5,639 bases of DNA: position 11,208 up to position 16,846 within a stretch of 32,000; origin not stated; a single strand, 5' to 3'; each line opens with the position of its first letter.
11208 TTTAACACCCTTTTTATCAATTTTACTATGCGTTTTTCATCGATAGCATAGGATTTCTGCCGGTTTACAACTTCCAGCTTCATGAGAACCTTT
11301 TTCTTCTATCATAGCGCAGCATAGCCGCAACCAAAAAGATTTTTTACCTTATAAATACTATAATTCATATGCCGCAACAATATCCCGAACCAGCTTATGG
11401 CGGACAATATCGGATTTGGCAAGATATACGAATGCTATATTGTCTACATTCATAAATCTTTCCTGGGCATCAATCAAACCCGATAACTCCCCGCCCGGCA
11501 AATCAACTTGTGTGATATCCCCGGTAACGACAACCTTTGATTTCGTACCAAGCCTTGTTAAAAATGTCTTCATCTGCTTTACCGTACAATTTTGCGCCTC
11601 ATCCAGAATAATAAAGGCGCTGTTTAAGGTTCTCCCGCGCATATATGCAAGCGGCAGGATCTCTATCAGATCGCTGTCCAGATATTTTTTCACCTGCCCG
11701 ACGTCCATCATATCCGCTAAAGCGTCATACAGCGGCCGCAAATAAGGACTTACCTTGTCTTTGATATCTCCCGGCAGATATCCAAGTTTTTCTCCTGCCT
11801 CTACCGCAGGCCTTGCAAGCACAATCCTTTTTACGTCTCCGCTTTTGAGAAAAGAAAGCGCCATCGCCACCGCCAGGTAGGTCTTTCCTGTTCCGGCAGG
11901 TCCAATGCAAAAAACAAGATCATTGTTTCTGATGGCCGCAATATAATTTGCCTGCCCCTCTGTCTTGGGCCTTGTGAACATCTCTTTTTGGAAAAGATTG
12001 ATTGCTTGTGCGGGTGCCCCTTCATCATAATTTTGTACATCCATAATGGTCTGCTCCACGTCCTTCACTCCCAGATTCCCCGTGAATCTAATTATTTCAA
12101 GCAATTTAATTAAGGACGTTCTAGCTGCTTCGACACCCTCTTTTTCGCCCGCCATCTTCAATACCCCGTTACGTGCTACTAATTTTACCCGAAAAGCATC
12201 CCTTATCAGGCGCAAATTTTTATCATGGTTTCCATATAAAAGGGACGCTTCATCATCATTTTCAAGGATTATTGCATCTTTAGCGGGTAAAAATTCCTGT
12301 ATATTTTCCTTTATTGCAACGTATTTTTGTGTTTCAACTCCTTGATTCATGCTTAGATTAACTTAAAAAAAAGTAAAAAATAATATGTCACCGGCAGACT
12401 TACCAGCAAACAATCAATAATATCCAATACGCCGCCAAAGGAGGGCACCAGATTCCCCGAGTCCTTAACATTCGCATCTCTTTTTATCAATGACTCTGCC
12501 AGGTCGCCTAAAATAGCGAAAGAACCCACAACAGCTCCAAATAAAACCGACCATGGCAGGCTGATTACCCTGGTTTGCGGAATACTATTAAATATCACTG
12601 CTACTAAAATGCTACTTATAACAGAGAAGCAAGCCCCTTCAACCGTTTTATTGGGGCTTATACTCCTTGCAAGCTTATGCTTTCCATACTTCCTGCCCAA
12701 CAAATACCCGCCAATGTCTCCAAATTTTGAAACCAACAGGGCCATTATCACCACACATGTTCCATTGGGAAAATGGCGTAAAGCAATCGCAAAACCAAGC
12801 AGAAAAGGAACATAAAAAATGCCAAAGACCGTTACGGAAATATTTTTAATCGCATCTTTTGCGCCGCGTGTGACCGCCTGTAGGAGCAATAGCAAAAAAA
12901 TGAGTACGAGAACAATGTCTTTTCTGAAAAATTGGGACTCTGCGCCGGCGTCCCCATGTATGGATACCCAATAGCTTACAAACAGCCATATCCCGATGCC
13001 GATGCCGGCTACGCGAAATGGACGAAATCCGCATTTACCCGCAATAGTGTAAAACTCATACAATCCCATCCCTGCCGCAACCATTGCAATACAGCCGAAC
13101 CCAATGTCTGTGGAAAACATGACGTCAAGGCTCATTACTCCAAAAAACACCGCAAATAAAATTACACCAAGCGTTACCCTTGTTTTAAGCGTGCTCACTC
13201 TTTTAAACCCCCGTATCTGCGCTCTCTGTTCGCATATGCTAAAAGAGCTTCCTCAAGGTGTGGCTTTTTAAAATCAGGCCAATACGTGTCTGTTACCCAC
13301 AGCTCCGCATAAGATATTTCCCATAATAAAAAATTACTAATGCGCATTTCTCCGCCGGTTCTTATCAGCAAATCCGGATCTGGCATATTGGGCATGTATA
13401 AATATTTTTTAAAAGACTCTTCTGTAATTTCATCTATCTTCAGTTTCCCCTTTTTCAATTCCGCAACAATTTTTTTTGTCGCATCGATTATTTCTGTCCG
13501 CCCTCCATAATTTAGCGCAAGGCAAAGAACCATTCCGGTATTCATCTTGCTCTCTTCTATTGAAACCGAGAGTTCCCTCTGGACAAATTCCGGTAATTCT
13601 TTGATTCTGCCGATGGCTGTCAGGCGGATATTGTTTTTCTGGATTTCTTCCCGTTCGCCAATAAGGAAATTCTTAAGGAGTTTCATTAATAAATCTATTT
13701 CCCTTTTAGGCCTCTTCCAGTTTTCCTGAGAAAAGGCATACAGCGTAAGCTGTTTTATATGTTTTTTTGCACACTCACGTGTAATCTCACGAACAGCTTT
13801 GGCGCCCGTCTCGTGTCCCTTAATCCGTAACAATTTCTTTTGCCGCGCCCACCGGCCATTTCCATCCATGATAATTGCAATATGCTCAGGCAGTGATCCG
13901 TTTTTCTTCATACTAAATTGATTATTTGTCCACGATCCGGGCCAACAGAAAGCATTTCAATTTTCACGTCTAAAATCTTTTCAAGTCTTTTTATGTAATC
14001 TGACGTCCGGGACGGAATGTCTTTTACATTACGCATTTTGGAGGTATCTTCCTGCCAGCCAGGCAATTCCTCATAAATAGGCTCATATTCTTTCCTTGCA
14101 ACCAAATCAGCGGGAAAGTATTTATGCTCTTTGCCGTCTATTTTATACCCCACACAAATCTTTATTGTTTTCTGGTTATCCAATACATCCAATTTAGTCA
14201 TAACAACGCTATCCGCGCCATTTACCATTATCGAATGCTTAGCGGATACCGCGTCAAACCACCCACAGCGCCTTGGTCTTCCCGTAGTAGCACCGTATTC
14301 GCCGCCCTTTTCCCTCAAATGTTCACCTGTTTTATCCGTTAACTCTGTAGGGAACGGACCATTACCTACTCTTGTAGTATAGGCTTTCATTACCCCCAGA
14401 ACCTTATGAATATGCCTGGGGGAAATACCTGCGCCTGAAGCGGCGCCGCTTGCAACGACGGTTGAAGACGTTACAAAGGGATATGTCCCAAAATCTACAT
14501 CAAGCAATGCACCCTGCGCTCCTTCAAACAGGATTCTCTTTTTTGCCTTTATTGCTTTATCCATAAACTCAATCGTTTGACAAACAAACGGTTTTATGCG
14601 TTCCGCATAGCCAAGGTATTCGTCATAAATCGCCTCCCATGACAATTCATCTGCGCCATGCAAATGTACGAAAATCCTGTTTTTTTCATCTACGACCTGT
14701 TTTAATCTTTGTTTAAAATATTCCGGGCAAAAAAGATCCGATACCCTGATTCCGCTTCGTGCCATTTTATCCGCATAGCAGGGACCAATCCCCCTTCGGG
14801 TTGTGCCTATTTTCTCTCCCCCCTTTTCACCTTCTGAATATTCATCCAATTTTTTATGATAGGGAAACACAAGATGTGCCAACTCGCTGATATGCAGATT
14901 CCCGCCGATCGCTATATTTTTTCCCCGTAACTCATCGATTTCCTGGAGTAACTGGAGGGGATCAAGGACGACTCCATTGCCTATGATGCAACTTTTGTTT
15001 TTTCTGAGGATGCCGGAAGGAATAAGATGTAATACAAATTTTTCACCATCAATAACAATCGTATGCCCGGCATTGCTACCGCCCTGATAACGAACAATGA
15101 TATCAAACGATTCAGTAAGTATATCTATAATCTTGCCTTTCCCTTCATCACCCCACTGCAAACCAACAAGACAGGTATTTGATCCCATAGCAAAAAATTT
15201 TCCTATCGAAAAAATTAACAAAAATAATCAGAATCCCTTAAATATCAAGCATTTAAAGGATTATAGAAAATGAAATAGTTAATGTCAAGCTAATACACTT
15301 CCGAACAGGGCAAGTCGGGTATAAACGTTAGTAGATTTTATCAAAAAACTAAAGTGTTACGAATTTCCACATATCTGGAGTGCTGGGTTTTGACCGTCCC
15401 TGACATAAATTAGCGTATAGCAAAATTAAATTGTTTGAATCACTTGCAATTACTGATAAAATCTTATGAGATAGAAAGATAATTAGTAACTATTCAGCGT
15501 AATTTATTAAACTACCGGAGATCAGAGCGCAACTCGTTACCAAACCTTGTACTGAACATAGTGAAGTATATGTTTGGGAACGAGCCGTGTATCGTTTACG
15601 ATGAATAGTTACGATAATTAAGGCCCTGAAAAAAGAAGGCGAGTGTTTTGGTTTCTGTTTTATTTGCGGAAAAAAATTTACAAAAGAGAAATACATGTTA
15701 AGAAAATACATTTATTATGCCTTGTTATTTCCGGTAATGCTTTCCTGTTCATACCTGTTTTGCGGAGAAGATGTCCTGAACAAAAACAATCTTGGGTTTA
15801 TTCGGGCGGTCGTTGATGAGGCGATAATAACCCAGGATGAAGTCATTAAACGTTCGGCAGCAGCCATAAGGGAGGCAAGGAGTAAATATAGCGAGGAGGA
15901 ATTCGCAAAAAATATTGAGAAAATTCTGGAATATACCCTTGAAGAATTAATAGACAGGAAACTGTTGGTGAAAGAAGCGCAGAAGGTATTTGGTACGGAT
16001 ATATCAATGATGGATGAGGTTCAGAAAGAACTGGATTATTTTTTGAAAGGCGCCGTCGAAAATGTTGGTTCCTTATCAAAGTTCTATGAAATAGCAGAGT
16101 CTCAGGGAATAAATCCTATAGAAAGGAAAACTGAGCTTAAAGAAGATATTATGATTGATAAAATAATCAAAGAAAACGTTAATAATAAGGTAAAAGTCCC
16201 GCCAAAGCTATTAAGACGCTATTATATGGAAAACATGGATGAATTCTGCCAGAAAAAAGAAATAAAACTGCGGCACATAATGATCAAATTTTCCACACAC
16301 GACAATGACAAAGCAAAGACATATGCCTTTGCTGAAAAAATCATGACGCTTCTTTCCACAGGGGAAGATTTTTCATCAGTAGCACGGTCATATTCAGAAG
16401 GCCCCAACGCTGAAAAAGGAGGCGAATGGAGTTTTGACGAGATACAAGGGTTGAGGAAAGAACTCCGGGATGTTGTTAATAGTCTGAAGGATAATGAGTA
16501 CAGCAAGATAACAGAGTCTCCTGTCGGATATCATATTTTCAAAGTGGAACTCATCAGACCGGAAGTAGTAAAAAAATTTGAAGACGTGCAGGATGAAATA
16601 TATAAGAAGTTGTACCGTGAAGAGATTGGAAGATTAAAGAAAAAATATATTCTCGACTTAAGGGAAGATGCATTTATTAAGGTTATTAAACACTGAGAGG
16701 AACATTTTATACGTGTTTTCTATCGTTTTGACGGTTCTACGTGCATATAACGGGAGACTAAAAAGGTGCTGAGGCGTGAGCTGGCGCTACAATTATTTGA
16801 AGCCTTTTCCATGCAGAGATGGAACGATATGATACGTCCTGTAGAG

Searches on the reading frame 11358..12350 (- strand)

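Call 86: search_protein_families(library=pfam, proteins=[window:11358-12350:-], max_evalue=0.00001)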
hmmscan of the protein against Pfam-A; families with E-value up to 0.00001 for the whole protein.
window:11358-12350:- (330 aa): 3 families
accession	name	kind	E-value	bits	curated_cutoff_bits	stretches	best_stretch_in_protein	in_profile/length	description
PF02562.22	PhoH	-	7.8e-91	303.5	27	1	127-329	3-205/205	PhoH-like protein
PF13245.12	AAA_19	-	5.4e-10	40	25.1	1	137-282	5-129/134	AAA domain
PF13604.12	AAA_30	-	4.6e-09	36.7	27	1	131-283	4-129/191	AAA domain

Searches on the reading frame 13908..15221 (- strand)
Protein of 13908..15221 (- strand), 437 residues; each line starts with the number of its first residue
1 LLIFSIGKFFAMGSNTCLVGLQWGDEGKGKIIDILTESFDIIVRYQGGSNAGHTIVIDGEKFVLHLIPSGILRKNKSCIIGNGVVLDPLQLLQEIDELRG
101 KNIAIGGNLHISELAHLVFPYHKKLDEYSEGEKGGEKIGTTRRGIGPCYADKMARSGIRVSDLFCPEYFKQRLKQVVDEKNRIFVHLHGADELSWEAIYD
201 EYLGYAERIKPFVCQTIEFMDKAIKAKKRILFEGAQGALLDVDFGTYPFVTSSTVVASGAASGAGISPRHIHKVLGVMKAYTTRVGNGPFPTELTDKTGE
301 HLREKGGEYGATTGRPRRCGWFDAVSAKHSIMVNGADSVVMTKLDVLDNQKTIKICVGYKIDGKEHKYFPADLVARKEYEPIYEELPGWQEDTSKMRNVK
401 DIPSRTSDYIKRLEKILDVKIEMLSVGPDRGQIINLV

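Call 86: search_protein_families(library=pfam, proteins=[window:13908-15221:-], max_evalue=0.00001)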
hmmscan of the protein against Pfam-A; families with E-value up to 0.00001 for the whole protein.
window:13908-15221:- (437 aa): 1 family
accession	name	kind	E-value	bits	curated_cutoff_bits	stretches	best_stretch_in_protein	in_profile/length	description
PF00709.27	Adenylsucc_synt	-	3.6e-186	619.3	27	1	18-434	2-416/416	Adenylosuccinate synthetase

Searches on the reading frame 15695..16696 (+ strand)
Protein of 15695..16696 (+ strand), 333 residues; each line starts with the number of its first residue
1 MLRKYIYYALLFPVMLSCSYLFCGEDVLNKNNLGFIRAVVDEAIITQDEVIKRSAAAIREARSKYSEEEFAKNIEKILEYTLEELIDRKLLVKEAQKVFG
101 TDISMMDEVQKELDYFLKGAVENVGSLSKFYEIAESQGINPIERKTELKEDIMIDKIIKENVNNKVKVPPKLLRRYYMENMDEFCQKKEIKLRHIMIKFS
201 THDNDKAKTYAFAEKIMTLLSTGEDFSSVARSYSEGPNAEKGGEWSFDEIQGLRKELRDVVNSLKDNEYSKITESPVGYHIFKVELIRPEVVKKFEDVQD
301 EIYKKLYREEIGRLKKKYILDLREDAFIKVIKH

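Call 86: search_protein_families(library=pfam, proteins=[window:15695-16696:+], max_evalue=0.00001)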
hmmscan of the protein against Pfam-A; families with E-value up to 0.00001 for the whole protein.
window:15695-16696:+ (333 aa): 3 families
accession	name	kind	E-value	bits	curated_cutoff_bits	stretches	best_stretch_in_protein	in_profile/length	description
PF00639.27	Rotamase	-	3e-18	67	21.7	1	194-285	1-96/97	PPIC-type PPIASE domain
PF13616.12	Rotamase_3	-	1.3e-17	64.9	22.5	1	183-284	11-112/116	PPIC-type PPIASE domain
PF13145.12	Rotamase_2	-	8e-15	56.2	27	1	169-300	2-121/121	PPIC-type PPIASE domain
